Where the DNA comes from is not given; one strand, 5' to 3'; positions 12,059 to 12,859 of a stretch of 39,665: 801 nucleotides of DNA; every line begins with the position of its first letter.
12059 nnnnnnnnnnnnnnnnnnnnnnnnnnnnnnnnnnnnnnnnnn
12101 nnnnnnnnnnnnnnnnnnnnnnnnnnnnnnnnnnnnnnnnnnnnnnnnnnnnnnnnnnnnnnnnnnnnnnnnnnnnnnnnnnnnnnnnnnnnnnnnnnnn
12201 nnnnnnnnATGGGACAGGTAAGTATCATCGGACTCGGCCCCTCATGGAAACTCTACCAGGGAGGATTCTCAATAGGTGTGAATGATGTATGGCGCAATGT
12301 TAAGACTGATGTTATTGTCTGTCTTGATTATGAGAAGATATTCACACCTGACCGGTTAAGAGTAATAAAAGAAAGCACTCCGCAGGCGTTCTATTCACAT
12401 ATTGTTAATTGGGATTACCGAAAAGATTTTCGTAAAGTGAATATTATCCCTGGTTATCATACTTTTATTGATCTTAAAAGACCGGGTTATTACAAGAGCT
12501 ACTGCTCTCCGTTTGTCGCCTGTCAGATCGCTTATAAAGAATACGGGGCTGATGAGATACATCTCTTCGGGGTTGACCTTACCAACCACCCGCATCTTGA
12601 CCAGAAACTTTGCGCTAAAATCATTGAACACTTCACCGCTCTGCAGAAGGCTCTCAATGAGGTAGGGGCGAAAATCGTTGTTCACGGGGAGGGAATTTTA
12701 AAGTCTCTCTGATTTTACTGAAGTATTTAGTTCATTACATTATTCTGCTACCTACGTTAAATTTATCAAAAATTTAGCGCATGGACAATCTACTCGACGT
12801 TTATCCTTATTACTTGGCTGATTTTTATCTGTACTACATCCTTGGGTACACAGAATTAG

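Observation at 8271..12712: A six-enzyme glycosylation cassette is chained into the late virion operon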

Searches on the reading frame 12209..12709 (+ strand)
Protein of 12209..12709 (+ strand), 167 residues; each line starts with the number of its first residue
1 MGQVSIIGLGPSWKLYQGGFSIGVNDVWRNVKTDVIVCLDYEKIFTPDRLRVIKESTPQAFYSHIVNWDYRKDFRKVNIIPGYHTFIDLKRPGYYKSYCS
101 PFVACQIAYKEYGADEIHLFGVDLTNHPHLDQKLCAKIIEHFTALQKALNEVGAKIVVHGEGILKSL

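Call 3: search_protein_families(library=pfam, proteins=[window:12209-12709:+], max_evalue=1)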
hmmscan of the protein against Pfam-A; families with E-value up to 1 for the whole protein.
window:12209-12709:+ (167 aa): 2 families
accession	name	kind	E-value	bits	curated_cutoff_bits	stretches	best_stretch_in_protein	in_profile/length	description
PF01973.23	MptE-like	-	0.00081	19.6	34.6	1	30-125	67-167/171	6-hydroxymethylpterin diphosphokinase MptE-like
PF02583.22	Trns_repr_metal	-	0.25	12.2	22.8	1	132-157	26-51/78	Metal-sensitive transcriptional repressor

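Call 4: search_protein_families(library=phrogs, proteins=[window:12209-12709:+], max_evalue=0.01)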
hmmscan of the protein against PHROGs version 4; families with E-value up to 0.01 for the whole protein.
window:12209-12709:+ (167 aa): 0 families

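Call 10: search_protein_families(library=ncbifam, proteins=[window:12209-12709:+], max_evalue=0.1)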
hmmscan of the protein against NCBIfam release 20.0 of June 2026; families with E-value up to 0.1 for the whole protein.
window:12209-12709:+ (167 aa): 2 families
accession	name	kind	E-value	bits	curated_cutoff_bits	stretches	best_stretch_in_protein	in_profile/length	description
NF040979.1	Ve_Ilp_Nterm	equivalog_domain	0.048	12.1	1125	1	9-125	255-362/550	inverse autotransporter adhesin Ilp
NF040981.1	Ve_YrIlm_NTERM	equivalog_domain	0.053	12.1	750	1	62-128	260-323/477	YrIlm family inverse autotransporter adhesin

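Call 18: search_solved_structures(query=window:12209-12709:+, max_evalue=1, show_alignments=2)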
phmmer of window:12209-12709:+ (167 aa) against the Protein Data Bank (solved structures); distinct sequences matched with E-value up to 1: 1.
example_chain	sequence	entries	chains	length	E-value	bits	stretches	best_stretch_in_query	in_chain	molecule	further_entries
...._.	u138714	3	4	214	0.64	13.2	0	42-103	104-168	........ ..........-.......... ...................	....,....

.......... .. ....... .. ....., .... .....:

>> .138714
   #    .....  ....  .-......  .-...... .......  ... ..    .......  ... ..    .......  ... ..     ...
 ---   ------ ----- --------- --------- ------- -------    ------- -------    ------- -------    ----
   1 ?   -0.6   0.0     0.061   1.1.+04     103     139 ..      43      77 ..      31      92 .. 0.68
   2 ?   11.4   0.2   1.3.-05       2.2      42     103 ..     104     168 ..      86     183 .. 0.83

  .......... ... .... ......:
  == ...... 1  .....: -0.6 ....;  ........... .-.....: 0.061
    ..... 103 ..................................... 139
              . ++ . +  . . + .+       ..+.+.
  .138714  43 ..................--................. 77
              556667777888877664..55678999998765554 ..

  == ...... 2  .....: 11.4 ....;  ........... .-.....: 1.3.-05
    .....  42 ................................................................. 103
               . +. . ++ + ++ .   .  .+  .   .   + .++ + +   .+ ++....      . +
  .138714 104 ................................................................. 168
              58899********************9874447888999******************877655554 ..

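Call 31: find_homologous_proteins(query=window:12209-12709:+, max_evalue=0.001)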
Query window:12209-12709:+ (167 aa): 219 proteins with E <= 0.001 among 246 candidates; the best 120 are listed.
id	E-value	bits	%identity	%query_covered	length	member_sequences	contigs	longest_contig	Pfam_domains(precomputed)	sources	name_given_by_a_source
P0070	9.3e-101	353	89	99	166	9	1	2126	-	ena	-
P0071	1.0e-65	239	62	99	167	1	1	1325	-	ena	-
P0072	2.3e-64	235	65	97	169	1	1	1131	-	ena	-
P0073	1.1e-63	232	60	100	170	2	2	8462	-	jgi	jgi:hypothetical protein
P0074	2.8e-63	231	61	100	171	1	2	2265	-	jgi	jgi:hypothetical protein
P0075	2.8e-63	231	60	99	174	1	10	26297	-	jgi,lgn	jgi:hypothetical protein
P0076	4.6e-63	230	60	100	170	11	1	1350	-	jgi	jgi:hypothetical protein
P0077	8.5e-63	229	62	99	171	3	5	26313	-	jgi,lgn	-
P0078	3.0e-62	228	61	99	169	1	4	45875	-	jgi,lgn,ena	-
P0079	6.3e-62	227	60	100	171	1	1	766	-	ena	-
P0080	7.4e-62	226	62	98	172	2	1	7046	-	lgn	-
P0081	1.1e-61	226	60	100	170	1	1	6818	-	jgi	jgi:hypothetical protein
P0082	1.1e-61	226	59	98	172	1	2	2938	-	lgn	-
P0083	1.2e-61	226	60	100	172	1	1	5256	-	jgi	jgi:hypothetical protein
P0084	1.6e-61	225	58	100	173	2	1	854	-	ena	-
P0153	1.9e-54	202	56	99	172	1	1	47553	-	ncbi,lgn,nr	ncbi:MAG: hypothetical protein MUO72_09430 [Bacteroidales bacterium]|nr:hypothetical protein [Bacter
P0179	1.1e-52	197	55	100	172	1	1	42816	-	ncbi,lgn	-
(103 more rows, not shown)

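Call 32: find_encoding_contigs(protein=P0153, flank=10000, max_places=2)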
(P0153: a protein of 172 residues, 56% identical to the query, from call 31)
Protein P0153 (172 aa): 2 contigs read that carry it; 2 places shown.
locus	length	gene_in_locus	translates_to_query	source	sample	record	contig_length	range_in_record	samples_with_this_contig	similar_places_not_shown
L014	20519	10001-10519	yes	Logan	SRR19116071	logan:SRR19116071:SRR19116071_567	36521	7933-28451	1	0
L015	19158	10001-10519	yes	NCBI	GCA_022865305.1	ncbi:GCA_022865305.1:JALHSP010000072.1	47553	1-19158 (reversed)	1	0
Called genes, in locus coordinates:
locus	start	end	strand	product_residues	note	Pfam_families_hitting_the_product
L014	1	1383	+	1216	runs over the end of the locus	PF22842:Pel9A-like_beta_helix, PF13229:Beta_helix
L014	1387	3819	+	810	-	-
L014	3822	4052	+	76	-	-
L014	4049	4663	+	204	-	PF00535:Glycos_transf_2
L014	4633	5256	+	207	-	PF00535:Glycos_transf_2 (weak)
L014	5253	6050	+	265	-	PF00535:Glycos_transf_2, PF10111:Glyco_tranf_2_2 (faint)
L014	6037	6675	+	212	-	-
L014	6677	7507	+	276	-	PF04488:Gly_transf_sug, PF05704:Caps_synth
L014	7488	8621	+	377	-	PF02310:B12-binding, PF04055:Radical_SAM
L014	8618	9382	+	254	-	-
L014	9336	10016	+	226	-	PF00535:Glycos_transf_2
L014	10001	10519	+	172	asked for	-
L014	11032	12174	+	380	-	PF00574:CLP_protease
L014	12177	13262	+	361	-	-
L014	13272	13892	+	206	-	-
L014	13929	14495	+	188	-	-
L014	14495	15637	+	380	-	-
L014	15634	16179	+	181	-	PF20459:DUF6712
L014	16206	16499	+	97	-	-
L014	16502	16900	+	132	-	-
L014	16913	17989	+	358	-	PF13472:Lipase_GDSL_2 (faint)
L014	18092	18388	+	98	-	-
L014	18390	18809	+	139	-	-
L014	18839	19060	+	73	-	-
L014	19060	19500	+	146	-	-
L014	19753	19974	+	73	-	-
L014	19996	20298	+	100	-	-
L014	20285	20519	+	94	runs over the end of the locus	-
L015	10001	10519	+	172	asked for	-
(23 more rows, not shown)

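Call 33: find_encoding_contigs(protein=P0179, flank=10000, max_places=2)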
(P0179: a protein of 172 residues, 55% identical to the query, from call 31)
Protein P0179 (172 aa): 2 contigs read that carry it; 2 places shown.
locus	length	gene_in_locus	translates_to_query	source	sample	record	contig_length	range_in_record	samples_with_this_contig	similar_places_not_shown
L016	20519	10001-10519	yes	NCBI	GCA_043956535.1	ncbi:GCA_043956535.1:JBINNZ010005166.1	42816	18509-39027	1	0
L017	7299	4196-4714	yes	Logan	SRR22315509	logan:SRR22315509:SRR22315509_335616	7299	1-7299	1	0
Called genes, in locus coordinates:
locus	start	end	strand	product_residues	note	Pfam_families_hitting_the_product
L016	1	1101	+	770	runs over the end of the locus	-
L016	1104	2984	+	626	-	-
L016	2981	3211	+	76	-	-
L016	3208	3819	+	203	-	PF00535:Glycos_transf_2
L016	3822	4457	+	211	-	PF00535:Glycos_transf_2 (weak)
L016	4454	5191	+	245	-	-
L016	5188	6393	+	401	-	PF08421:Methyltransf_13 (weak), PF13489:Methyltransf_23, PF08242:Methyltransf_12 (weak), PF08484:Methyltransf_14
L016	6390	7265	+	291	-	-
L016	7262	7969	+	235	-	PF27674:DUF8361 (weak)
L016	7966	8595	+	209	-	-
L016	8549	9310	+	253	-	-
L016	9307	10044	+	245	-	PF00535:Glycos_transf_2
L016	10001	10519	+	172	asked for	-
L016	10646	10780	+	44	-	-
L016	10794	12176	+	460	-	PF00574:CLP_protease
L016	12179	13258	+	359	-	-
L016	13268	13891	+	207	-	-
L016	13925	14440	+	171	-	-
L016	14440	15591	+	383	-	-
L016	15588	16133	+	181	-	PF20459:DUF6712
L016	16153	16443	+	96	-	-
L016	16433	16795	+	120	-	-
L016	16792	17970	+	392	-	-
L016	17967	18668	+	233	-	-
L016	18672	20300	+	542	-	-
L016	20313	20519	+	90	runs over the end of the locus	-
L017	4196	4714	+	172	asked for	-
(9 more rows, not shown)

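Call 40: search_solved_structures(query=A4, max_evalue=1, show_alignments=3)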
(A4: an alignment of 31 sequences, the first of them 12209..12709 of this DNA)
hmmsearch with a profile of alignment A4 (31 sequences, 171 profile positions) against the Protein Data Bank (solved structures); distinct sequences matched with E-value up to 1: 0.

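Call 41: search_protein_families(library=pfam, alignment_id=A4, max_evalue=0.01)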
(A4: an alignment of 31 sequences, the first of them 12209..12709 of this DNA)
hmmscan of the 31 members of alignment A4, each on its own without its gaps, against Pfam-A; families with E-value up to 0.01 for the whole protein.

A. member 1, window:12209-12709:+ (167 aa): 1 family
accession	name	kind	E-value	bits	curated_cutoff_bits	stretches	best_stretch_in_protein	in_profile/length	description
PF01973.23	MptE-like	-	0.00081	19.6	34.6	1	30-125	67-167/171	6-hydroxymethylpterin diphosphokinase MptE-like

B. families by the number of members that match (of 31 scanned): 2 families
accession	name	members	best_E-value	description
PF01973.23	MptE-like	6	7.4e-06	6-hydroxymethylpterin diphosphokinase MptE-like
PF00535.33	Glycos_transf_2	1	0.0043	Glycosyl transferase family 2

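Call 45: find_related_loci(query=A4, collection=viral_contigs, flank=10000)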
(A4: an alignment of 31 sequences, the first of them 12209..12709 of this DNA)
Query A4 (167 aa) in viral_contigs; peptide patterns used: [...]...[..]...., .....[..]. (x = any residue, [..] = any of these).
131 stretches matched a pattern; 86 encode a relative of the query (tblastn E <= 1e-3); the best 80 are kept; 80 distinct loci.
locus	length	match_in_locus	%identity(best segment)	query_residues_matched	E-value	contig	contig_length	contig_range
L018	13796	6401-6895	61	1-164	4e-67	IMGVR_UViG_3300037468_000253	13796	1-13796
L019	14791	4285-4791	62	1-166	8e-67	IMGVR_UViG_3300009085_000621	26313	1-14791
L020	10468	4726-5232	62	1-166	8e-67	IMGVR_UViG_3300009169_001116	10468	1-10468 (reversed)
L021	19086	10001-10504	61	3-167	2e-66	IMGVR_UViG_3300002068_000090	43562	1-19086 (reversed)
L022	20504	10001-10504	61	3-167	2e-66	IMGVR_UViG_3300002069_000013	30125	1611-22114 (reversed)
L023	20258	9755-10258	61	3-167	2e-66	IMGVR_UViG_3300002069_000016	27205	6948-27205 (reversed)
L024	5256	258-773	60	1-167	3e-66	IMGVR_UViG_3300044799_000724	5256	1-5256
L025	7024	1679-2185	60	3-167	3e-65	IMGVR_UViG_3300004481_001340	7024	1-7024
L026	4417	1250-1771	59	1-167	5e-65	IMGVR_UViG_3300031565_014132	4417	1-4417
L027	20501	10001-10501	59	1-164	3e-64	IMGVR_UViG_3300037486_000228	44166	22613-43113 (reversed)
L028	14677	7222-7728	62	1-165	2e-64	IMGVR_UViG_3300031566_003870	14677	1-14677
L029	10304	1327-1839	57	1-167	3e-63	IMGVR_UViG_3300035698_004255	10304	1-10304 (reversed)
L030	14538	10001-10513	55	1-167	5e-63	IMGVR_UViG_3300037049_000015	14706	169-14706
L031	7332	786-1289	58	1-164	5e-63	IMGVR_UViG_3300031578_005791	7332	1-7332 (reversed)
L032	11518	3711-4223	55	1-167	5e-63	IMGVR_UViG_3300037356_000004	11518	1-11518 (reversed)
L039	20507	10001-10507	59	3-167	2e-60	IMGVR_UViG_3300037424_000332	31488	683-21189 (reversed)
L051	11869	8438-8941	57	1-164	2e-57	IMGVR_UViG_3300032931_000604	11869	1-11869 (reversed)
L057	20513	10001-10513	55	1-167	3e-56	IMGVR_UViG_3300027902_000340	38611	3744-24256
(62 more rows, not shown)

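Call 49: search_protein_families(library=pfam, proteins=[L014:5253-6047:+, L014:4049-4660:+, L051:2030-2695:+, L014:7488-8618:+, L016:5188-6390:+, L018:4308-4901:+, L014:6037-6672:+, L018:2112-2750:+], max_evalue=0.001)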
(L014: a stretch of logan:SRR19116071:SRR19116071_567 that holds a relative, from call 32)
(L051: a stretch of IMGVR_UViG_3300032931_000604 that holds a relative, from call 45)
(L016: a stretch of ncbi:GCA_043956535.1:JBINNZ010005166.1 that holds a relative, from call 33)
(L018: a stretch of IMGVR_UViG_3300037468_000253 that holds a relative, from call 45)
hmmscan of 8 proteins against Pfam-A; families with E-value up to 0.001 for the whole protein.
L014:5253-6047:+ (265 aa): 3 families
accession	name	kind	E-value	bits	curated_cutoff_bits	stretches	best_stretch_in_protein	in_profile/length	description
PF00535.33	Glycos_transf_2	-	2.4e-12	47.6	23.3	1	3-161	1-164/168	Glycosyl transferase family 2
PF10111.15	Glyco_tranf_2_2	-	4.1e-06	26.9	27.3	1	11-202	12-199/276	Glycosyltransferase like family 2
PF02709.20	Glyco_transf_7C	-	0.00097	19.2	23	0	171-214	25-67/78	N-terminal domain of galactosyltransferase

L014:4049-4660:+ (204 aa): 2 families
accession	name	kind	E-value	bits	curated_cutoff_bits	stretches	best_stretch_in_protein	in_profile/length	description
PF00535.33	Glycos_transf_2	-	5.1e-14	53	23.3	1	18-118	6-106/168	Glycosyl transferase family 2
PF13641.12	Glyco_tranf_2_3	-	0.0009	19.7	27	0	18-118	9-114/230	Glycosyltransferase like family 2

L051:2030-2695:+ (222 aa): 0 families

L014:7488-8618:+ (377 aa): 2 families
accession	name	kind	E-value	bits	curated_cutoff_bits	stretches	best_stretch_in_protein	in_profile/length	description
PF04055.27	Radical_SAM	-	1.7e-25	90.6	29.5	1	156-311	1-162/166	Radical SAM superfamily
PF02310.24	B12-binding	-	7.9e-10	39.1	32.1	1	14-106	12-118/121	B12 binding domain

L016:5188-6390:+ (401 aa): 5 families
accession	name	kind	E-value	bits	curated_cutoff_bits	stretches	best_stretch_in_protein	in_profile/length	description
PF08484.17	Methyltransf_14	-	7.2e-31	107.6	23.5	1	244-396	2-160/160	C-methyltransferase C-terminal domain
PF13489.12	Methyltransf_23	-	8.4e-08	32.5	27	1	87-237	9-162/164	Methyltransferase domain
PF08242.18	Methyltransf_12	-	8.9e-08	33.2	30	1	104-192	1-97/98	Methyltransferase domain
PF08421.16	Methyltransf_13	-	1.5e-05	25.5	31.3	1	6-67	1-62/62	Putative zinc binding domain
PF08241.18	Methyltransf_11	-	0.00048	21.1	21.2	0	104-192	1-92/95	Methyltransferase domain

L018:4308-4901:+ (198 aa): 1 family
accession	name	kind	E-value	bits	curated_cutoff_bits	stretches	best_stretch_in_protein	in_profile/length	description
PF13578.12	Methyltransf_24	-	2.8e-06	28.6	26.3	1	43-148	1-105/105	Methyltransferase domain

L014:6037-6672:+ (212 aa): 0 families

L018:2112-2750:+ (213 aa): 0 families

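Call 50: search_protein_families(library=pfam, proteins=[L016:7262-7966:+, L018:3586-4308:+, L014:6677-7504:+, L039:5948-6553:+, L039:6556-7053:+, L039:7053-7823:+, L057:7998-8549:+, L016:6390-7262:+, L021:7375-7956:+], max_evalue=0.001)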
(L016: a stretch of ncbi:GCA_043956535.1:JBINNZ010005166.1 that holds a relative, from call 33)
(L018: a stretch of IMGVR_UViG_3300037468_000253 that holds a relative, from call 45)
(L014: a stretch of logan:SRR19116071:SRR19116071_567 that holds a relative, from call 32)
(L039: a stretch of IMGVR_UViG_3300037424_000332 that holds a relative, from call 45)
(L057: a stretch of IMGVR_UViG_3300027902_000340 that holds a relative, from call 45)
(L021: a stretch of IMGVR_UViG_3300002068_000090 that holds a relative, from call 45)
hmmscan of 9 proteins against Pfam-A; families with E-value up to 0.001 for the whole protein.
L016:7262-7966:+ (235 aa): 0 families

L018:3586-4308:+ (241 aa): 1 family
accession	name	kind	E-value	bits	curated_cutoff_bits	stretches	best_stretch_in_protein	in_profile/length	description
PF13704.12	Glyco_tranf_2_4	-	5.6e-11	43.2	27.5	1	16-100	1-88/98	Glycosyl transferase family 2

L014:6677-7504:+ (276 aa): 2 families
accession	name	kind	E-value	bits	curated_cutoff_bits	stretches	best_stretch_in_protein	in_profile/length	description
PF04488.21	Gly_transf_sug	-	5.8e-13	49.8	23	1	27-130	7-87/93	Glycosyltransferase sugar-binding region containing DXD motif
PF05704.18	Caps_synth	-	7.2e-10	39.2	24.5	1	91-176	105-193/278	Capsular polysaccharide synthesis protein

L039:5948-6553:+ (202 aa): 1 family
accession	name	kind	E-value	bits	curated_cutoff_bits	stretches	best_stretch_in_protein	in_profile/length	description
PF01755.23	Glyco_transf_25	-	0.00039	20.8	24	0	36-110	64-141/199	Glycosyltransferase family 25 (LPS biosynthesis protein)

L039:6556-7053:+ (166 aa): 0 families

L039:7053-7823:+ (257 aa): 1 family
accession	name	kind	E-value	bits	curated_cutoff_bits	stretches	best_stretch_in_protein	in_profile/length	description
PF01531.22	Glyco_transf_11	-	5.3e-31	108.4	23.9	1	2-257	33-297/298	Glycosyl transferase family 11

L057:7998-8549:+ (184 aa): 2 families
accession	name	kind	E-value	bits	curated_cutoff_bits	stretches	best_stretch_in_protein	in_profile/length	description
PF01541.30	GIY-YIG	-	6.1e-10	39.7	22.6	1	5-85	3-74/78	GIY-YIG catalytic domain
PF07460.16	NUMOD3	-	3.5e-09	36.9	20.4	1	119-146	4-31/37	NUMOD3 motif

L016:6390-7262:+ (291 aa): 0 families

L021:7375-7956:+ (194 aa): 1 family
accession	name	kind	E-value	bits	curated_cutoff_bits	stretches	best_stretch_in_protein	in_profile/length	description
PF00535.33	Glycos_transf_2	-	5.5e-08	33.4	23.3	1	5-121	2-115/168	Glycosyl transferase family 2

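Call 51: search_protein_representatives(alignment_id=A4)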
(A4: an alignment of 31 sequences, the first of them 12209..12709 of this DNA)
Query: 31 sequences, 171 profile positions. Proteins with E-value up to 0.001 (for the whole library): 628; up to 1e-10: 295; up to 1e-30: 34. The best 150 are listed.
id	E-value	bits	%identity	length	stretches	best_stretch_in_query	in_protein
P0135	1.7e-76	272.0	-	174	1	3-169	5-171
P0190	1.8e-61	223.1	-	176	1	2-170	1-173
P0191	1.6e-56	207.0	-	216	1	2-170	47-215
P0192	7.9e-53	195.0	-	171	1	3-170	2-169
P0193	1.3e-49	184.5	-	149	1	37-169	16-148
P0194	2.7e-48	180.2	-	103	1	69-171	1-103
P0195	5.3e-46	172.8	-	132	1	42-170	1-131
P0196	2.1e-43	164.3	-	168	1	3-169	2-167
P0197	1.2e-42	161.8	-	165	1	4-168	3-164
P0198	1.9e-39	151.5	-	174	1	2-169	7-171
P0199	3.6e-39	150.5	-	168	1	3-170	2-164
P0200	1.5e-38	148.5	-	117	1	2-117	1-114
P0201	1.8e-37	145.0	-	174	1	2-162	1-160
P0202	5.5e-37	143.4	-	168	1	3-168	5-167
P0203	1.2e-35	139.1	-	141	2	2-86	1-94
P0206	1.6e-34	135.4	-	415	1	2-162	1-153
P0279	3.1e-23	98.7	-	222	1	2-166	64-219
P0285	1.2e-22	96.8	-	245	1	2-166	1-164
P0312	2.3e-20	89.3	-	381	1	2-165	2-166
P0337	3.8e-18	82.1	-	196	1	3-164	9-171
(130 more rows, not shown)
